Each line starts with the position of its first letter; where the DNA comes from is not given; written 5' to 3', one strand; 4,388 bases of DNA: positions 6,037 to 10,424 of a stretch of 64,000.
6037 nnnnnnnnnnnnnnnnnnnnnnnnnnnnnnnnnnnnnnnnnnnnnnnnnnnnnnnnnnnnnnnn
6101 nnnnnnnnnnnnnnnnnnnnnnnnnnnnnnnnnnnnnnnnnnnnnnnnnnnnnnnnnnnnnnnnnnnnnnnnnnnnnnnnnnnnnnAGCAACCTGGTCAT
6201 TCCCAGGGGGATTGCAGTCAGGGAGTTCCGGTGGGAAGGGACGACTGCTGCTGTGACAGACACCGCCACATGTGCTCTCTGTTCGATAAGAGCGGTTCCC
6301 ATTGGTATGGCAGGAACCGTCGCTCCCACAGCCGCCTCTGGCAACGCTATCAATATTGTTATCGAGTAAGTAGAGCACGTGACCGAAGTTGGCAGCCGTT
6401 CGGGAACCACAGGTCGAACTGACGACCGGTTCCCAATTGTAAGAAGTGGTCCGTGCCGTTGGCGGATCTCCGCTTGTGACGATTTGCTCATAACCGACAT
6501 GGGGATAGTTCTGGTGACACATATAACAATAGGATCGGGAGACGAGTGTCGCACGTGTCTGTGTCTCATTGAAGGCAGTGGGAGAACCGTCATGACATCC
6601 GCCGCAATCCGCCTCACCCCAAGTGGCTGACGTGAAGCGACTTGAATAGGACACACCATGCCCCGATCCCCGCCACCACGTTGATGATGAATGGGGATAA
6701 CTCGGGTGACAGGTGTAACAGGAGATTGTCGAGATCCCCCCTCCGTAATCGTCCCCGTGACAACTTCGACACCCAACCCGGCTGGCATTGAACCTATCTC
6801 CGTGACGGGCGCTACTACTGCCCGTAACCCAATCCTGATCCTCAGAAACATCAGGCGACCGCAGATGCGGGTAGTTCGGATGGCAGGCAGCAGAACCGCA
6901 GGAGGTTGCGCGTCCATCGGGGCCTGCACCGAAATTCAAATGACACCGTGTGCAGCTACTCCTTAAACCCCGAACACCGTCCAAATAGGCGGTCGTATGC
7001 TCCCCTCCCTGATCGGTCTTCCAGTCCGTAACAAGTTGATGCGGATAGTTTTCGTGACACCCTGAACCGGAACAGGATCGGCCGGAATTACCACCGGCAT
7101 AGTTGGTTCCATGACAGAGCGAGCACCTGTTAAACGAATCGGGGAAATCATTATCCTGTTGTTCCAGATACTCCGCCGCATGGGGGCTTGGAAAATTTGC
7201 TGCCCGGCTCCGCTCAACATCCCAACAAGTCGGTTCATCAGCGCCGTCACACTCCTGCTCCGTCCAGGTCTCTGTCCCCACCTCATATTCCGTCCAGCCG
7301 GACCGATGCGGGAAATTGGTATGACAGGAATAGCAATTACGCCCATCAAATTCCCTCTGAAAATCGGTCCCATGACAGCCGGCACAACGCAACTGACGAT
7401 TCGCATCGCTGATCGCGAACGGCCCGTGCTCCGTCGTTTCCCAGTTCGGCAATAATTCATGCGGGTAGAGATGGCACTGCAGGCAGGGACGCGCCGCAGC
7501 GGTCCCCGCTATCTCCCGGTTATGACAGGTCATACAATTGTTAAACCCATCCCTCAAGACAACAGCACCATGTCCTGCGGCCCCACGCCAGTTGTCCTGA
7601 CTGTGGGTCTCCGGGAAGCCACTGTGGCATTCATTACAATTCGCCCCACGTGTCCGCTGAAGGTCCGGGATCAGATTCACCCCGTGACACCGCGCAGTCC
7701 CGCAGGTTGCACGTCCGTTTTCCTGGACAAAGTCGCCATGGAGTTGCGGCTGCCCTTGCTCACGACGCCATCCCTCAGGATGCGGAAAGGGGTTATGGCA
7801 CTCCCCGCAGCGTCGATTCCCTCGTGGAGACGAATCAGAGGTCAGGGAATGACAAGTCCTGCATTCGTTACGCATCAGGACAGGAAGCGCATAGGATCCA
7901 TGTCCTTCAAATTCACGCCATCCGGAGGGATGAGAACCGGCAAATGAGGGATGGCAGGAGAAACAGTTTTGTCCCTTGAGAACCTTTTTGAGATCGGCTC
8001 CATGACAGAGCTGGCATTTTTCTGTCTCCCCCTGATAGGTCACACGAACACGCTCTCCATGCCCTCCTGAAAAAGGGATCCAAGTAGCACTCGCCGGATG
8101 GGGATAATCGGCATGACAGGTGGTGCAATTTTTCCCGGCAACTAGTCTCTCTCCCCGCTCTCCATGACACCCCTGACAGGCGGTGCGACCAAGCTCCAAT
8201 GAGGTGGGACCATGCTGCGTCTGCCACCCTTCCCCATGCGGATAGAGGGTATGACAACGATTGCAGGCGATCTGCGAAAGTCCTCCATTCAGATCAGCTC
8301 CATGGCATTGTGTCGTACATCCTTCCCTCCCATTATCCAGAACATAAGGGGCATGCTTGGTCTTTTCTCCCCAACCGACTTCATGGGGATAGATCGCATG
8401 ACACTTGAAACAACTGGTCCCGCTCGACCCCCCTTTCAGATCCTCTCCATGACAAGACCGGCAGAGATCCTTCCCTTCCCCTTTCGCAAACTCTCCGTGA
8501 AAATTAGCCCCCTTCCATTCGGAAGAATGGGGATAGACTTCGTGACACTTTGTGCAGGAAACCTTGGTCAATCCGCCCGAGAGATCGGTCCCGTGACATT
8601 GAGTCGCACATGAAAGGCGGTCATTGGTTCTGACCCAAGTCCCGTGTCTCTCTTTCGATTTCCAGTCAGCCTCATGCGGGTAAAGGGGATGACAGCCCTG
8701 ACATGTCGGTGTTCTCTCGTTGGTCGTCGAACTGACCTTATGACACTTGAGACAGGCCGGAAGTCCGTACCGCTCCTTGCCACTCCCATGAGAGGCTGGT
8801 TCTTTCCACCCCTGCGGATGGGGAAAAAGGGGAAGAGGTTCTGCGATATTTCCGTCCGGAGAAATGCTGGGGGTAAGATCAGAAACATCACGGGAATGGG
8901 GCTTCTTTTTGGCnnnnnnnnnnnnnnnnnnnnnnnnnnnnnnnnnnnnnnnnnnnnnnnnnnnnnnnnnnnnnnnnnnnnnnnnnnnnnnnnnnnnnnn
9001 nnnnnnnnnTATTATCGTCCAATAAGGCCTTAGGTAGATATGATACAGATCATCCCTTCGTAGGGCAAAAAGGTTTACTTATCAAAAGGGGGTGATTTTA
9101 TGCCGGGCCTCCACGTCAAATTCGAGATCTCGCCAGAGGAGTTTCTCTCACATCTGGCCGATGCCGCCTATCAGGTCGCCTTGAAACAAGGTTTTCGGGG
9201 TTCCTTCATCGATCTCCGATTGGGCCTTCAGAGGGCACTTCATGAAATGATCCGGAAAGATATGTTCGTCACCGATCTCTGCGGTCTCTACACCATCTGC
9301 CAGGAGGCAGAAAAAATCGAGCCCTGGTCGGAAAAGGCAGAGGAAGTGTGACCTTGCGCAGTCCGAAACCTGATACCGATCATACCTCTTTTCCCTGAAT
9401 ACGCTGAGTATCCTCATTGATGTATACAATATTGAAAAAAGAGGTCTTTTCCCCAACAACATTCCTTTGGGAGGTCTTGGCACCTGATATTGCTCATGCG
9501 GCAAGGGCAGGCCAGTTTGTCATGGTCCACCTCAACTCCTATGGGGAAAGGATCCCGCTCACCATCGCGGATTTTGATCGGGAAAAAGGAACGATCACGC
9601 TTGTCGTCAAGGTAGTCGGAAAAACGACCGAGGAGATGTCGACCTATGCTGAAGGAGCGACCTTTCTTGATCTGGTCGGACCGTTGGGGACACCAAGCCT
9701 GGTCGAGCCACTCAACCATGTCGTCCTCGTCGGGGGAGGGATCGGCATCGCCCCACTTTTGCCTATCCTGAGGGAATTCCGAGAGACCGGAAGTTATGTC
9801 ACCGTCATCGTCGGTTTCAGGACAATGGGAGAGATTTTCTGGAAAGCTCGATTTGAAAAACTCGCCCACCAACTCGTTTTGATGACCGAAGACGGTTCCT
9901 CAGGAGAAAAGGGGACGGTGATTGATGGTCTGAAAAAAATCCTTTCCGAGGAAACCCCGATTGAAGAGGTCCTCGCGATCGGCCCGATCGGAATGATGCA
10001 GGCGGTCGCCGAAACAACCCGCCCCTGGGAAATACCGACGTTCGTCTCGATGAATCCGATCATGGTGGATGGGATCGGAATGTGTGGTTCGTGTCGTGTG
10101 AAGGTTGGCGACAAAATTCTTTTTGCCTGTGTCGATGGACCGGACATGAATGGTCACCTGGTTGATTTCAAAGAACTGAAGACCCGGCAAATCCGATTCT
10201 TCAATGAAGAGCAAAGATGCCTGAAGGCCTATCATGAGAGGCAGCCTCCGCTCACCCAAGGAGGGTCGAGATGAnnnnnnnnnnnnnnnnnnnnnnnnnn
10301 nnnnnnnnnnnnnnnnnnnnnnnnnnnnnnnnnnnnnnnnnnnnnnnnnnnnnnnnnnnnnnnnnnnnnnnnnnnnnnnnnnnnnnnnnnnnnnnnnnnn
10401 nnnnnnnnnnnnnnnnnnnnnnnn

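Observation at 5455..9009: Giant cytochrome built from a repeated CxxCH-xx-YPH-xxx-W module, with non-canonical CX3-5CH sites and two C-terminal Ig-like domains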

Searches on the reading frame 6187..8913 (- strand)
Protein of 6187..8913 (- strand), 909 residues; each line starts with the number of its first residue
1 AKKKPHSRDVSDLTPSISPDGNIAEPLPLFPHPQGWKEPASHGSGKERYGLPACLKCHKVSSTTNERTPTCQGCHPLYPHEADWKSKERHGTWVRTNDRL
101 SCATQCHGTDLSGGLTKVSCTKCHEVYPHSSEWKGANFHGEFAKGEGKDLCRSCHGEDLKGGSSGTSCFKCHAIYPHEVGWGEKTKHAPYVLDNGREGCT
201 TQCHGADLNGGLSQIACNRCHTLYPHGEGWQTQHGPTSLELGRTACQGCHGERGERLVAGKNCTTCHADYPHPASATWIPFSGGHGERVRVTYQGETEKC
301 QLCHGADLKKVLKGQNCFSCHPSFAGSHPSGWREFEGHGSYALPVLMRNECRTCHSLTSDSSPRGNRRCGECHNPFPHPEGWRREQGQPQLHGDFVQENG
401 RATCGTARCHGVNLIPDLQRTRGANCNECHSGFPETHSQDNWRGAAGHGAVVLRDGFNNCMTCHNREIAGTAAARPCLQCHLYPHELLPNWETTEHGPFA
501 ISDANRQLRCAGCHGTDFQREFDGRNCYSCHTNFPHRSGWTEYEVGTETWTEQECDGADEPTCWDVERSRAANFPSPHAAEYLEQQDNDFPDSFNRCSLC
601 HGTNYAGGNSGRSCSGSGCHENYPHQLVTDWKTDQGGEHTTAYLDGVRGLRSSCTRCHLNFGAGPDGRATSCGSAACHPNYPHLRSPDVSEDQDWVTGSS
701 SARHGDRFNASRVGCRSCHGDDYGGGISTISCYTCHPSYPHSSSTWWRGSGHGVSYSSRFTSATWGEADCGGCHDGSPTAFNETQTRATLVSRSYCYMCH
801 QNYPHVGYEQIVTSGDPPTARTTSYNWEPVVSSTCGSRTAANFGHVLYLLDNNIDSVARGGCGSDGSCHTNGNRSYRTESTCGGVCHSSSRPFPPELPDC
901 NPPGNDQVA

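Call 54: predict_structure(alignment_id=A3)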
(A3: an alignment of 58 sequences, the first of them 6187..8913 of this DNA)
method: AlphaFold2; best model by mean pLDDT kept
length: 909 residues; sequences in the alignment: 58
mean_pLDDT: 69.0   pTM: 0.34
mean pLDDT of the five models: 69.0, 66.4, 65.5, 62.0, 56.7
residues with pLDDT >= 90: 45; 70-90: 407; 50-70: 322; < 50: 135
segments of 3 or more residues with pLDDT < 50: 1-24, 435-439, 441-443, 468-474, 481-485, 536-575, 588-591, 625-630, 632-635, 646-651, 692-694, 696-701, 857-861, 902-909
pLDDT, mean of each block of 10 residues (from residue 1): 38 44 59 88 87 91 90 88 87 86 86 85 81 86 87 90 88 88 89 88 89 88 84 84 87 86 83 75 78 81 82 81 58 70 65 65 67 74 77 79 73 72 70 50 53 60 52 51 51 58 61 66 62 46 36 40 42 50 51 59 65 63 50 52 52 56 58 62 53 47 63 72 67 62 58 67 69 75 86 80 82 83 79 59 79 57 54 66 68 67 41
secondary structure, 60 per line:
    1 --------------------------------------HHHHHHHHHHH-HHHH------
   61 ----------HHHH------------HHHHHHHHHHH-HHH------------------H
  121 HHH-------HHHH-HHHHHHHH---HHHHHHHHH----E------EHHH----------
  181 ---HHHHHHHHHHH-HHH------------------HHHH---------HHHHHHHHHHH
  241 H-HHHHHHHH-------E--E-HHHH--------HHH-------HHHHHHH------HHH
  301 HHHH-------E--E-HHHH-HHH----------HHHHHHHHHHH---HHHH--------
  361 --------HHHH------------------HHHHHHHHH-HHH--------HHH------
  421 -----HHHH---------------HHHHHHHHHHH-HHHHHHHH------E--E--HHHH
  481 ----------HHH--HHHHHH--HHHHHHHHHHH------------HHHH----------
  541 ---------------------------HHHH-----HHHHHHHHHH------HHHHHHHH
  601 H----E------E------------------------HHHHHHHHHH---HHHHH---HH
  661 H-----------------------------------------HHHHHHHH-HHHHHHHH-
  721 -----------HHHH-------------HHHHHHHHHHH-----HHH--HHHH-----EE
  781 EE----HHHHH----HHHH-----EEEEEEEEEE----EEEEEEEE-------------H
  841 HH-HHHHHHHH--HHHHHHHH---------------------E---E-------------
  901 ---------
elements in order (helices of 4 or more, strands of 3 or more residues): H39-49 H51-54 H71-74 H87-97 H120-123 H131-134 H136-143 H147-155 H184-194 H217-220 H230-241 H243-250 H263-266 H285-291 H298-304 H317-320 H335-345 H349-352 H369-372 H391-399 H426-429 H445-455 H457-464 H477-480 H496-501 H504-514 H527-530 H568-571 H577-586 H593-601 H638-647 H651-655 H703-710 H712-719 H732-735 H749-759 H770-773 E779-782 H787-791 H796-799 E805-814 E819-826 H844-851 H854-861

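Call 57: fold_search(model_id=the predicted structure, library=pdb)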
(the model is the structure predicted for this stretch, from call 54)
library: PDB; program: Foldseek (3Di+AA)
matches with E <= 10: 8; with E <= 0.001: 0
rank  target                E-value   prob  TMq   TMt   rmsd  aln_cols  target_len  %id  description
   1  4p83_C                3.8e+00  0.07  0.05  0.20  11.0        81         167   12  Structure of engineered PyrR protein (PURPLE PyrR) (released 2014-12-17)
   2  3k6o_A                5.6e+00  0.05  0.04  0.13   8.4        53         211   13  Crystal structure of protein of unknown function DUF1344 (YP_001299214.1) from Bacteroides vulgatus ATCC 8482 at 2.00  (released 2009-11-03)
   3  5knx_A                5.6e+00  0.02  0.04  0.15  10.2        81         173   10  Crystal structure of E. coli hypoxanthine phosphoribosyltransferase in complexed with {[(2-[(Hypoxanthin-9H-yl)methyl] (released 2017-07-19)
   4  8cag_A                6.0e+00  0.03  0.05  0.16  10.2        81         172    7  Hypoxanthine-guanine phosphoribosyltransferase from E. coli (released 2023-02-01)
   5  9cr1_C                6.7e+00  0.03  0.04  0.11  12.5        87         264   15  Crystal structure of histidine racemase (HisR) of Fusobacterium nucleatum (C67S) (released 2025-03-05)
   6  7jgf                  7.5e+00  0.00  0.05  0.07  35.5       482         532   10  Cryo-EM structure of P. falciparum VAR2CSA FCR3 domains DBL5 and DBL6 at 4.69 A (released 2021-01-13)
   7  2igb_A                9.4e+00  0.03  0.05  0.18  11.1        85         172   14  Crystal Structure of PyrR, The Regulator Of The Pyrimidine Biosynthetic Operon In Bacillus caldolyticus, UMP-bound for (released 2007-09-25)
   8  5euc_C                9.4e+00  0.03  0.05  0.16   6.4        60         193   10  The role of the C-terminal region on the oligomeric state and enzymatic activity of Trypanosoma cruzi hypoxanthine pho (released 2016-03-30)

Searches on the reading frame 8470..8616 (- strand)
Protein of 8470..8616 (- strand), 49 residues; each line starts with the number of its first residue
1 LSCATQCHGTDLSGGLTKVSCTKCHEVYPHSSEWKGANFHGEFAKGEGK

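Call 65: search_solved_structures(query=A4, max_evalue=10, show_alignments=4)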
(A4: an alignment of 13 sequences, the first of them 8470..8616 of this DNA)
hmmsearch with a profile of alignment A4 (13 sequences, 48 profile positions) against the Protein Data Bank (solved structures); distinct sequences matched with E-value up to 10: 131 (the best 60 are shown).
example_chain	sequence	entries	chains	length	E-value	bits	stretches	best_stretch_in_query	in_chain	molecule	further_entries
2e84_A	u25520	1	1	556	5.2e-05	26.1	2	2-35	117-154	High-molecular-weight cytochrome c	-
9lts_C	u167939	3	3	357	0.0023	20.8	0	18-31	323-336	Photosynthetic reaction center cytochrome c subunit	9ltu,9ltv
2fwt_A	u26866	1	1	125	0.0024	20.8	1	15-31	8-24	DHC, diheme cytochrome c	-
8yy9_C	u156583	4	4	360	0.0024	20.8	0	18-31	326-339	Photosynthetic reaction center cytochrome c subunit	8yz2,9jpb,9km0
2fw5_A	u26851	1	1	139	0.0027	20.6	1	15-31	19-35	DHC, diheme cytochrome c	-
1h29_A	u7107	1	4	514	0.0028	20.6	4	2-25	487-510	HIGH-MOLECULAR-WEIGHT CYTOCHROME C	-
1ofw_A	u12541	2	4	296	0.0032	20.4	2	2-28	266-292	NINE-HEME CYTOCHROME C | NINE HEME CYTOCHROME C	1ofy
1z1n_X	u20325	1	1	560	0.0035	20.3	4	2-25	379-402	sixteen heme cytochrome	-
1bvb_A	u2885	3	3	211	0.0046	19.9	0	18-36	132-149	CYTOCHROME C-554 | CYTOCHROME C554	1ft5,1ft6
7rh5_O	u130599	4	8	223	0.0059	19.5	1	2-16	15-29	Cytochrome bc1 complex cytochrome c subunit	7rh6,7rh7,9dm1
9m8m_C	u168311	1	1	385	0.0059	19.5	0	13-26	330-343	Photosynthetic reaction center cytochrome c subunit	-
1gws_A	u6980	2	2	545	0.0064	19.4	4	2-25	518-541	HIGH-MOLECULAR-WEIGHT CYTOCHROME C | High-molecular-weight cytochrome c precursor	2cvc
3u99_A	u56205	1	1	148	0.008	19.1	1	17-34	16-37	Diheme cytochrome c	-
6t5e_A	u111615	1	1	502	0.009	18.9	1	2-25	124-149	Hydroxylamine oxidoreductase-like protein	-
6hwh_M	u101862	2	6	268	0.0095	18.9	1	2-16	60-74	Cytochrome bc1 complex cytochrome c subunit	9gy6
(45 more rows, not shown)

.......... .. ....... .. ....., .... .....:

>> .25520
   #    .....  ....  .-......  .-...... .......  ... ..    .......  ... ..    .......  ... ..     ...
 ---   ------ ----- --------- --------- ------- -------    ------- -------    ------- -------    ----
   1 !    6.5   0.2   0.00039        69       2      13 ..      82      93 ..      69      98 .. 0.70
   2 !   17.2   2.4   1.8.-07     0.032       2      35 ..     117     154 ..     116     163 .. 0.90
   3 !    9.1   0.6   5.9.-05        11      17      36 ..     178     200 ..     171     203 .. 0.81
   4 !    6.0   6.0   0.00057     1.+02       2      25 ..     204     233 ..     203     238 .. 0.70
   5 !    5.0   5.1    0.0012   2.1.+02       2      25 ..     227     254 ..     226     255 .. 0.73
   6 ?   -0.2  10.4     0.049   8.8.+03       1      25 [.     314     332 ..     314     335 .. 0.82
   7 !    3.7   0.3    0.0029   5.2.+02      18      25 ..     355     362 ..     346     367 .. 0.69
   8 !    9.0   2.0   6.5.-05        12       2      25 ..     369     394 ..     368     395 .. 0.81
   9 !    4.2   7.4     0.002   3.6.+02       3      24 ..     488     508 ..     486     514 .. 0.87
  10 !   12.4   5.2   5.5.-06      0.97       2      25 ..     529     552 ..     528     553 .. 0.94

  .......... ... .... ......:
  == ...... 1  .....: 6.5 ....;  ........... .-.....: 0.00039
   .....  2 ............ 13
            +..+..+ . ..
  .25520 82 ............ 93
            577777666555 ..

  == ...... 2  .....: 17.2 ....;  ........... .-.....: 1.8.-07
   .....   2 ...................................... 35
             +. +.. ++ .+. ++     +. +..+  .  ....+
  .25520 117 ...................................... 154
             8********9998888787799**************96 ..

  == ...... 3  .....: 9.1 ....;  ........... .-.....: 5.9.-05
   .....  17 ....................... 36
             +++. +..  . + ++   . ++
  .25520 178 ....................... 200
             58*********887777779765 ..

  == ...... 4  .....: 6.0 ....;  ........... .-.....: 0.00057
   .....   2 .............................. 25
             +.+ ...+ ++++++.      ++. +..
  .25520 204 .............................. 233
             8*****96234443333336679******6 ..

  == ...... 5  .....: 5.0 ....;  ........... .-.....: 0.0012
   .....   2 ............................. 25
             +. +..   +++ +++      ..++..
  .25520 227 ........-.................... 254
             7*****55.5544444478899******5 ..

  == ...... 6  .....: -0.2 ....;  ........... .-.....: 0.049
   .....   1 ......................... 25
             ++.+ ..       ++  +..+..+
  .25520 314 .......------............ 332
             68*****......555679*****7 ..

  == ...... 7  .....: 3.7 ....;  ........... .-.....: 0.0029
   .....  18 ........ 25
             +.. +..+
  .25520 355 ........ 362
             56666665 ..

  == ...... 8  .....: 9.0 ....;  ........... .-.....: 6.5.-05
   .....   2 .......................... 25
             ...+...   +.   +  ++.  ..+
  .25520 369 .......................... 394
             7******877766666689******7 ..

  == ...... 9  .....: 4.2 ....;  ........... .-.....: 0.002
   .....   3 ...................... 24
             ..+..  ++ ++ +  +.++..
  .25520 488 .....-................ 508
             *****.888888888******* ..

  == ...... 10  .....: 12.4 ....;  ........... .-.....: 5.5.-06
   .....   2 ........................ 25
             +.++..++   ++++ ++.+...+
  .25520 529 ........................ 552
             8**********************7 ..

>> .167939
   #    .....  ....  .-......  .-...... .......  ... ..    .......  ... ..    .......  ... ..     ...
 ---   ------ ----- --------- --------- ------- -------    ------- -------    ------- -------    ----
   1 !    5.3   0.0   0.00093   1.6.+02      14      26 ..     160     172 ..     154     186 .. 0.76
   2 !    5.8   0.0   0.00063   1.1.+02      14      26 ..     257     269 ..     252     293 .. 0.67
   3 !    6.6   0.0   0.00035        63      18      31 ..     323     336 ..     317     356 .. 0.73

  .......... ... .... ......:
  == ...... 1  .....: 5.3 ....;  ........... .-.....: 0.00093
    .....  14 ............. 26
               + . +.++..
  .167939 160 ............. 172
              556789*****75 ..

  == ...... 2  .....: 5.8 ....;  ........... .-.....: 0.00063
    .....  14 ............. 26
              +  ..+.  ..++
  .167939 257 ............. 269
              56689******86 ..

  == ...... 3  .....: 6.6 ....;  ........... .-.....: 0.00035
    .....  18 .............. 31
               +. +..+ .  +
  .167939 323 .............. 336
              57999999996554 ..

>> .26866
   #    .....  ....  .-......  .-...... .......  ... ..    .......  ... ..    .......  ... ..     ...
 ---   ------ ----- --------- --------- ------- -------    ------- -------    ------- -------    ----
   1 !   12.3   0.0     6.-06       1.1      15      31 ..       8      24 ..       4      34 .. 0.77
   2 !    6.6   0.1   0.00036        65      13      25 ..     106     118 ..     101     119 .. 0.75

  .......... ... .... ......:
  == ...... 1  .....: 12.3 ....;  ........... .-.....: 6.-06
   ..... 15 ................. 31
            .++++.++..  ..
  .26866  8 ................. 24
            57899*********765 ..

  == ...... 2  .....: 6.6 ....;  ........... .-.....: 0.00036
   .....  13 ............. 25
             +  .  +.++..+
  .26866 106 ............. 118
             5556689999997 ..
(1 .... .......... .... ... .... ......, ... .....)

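Call 75: search_protein_representatives(alignment_id=A4)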
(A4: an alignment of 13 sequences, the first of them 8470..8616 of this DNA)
Query: 13 sequences, 48 profile positions. Proteins with E-value up to 0.001 (for the whole library): 1124; up to 1e-10: 595; up to 1e-30: 221. The best 150 are listed.
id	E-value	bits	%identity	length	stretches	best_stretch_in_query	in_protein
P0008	4.5e-234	772.3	-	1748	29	1-47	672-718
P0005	5.1e-214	708.1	-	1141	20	1-46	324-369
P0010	9.8e-187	620.8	-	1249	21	2-47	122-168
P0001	1.4e-182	607.4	-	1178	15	2-48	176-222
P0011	2.3e-179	597.2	-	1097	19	2-46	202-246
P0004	4.2e-168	561.1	-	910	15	2-47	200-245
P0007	3.8e-161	538.8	-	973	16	2-44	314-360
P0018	2.3e-153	513.9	-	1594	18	2-47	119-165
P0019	3.2e-147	494.2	-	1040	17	1-44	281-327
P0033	1.2e-146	492.4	-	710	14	2-44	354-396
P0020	3.6e-146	490.9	-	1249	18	2-46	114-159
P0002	8.0e-145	486.6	-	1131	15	2-46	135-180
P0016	2.4e-141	475.4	-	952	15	2-45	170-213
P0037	5.9e-140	471.0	-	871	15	2-45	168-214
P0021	2.8e-132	446.4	-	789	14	3-46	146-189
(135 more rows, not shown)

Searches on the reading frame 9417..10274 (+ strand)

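Call 8: search_protein_families(library=pfam, proteins=[window:9417-10274:+], max_evalue=0.001)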
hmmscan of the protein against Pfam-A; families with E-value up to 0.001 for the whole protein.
window:9417-10274:+ (285 aa): 4 families
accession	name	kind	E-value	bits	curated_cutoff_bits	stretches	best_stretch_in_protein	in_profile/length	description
PF10418.14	DHODB_Fe-S_bind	-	1.2e-11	44.6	23.9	1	213-249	1-40/41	Iron-sulfur cluster binding domain of dihydroorotate dehydrogenase B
PF00175.26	NAD_binding_1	-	2.2e-06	28.7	22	1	104-198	1-108/109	Oxidoreductase NAD-binding domain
PF00970.30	FAD_binding_6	-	0.00017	22.3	21.1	1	5-92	4-96/99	Oxidoreductase FAD-binding domain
PF08030.17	NAD_binding_6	-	0.00059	20.4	22.2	1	100-143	2-29/156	Ferric reductase NAD binding domain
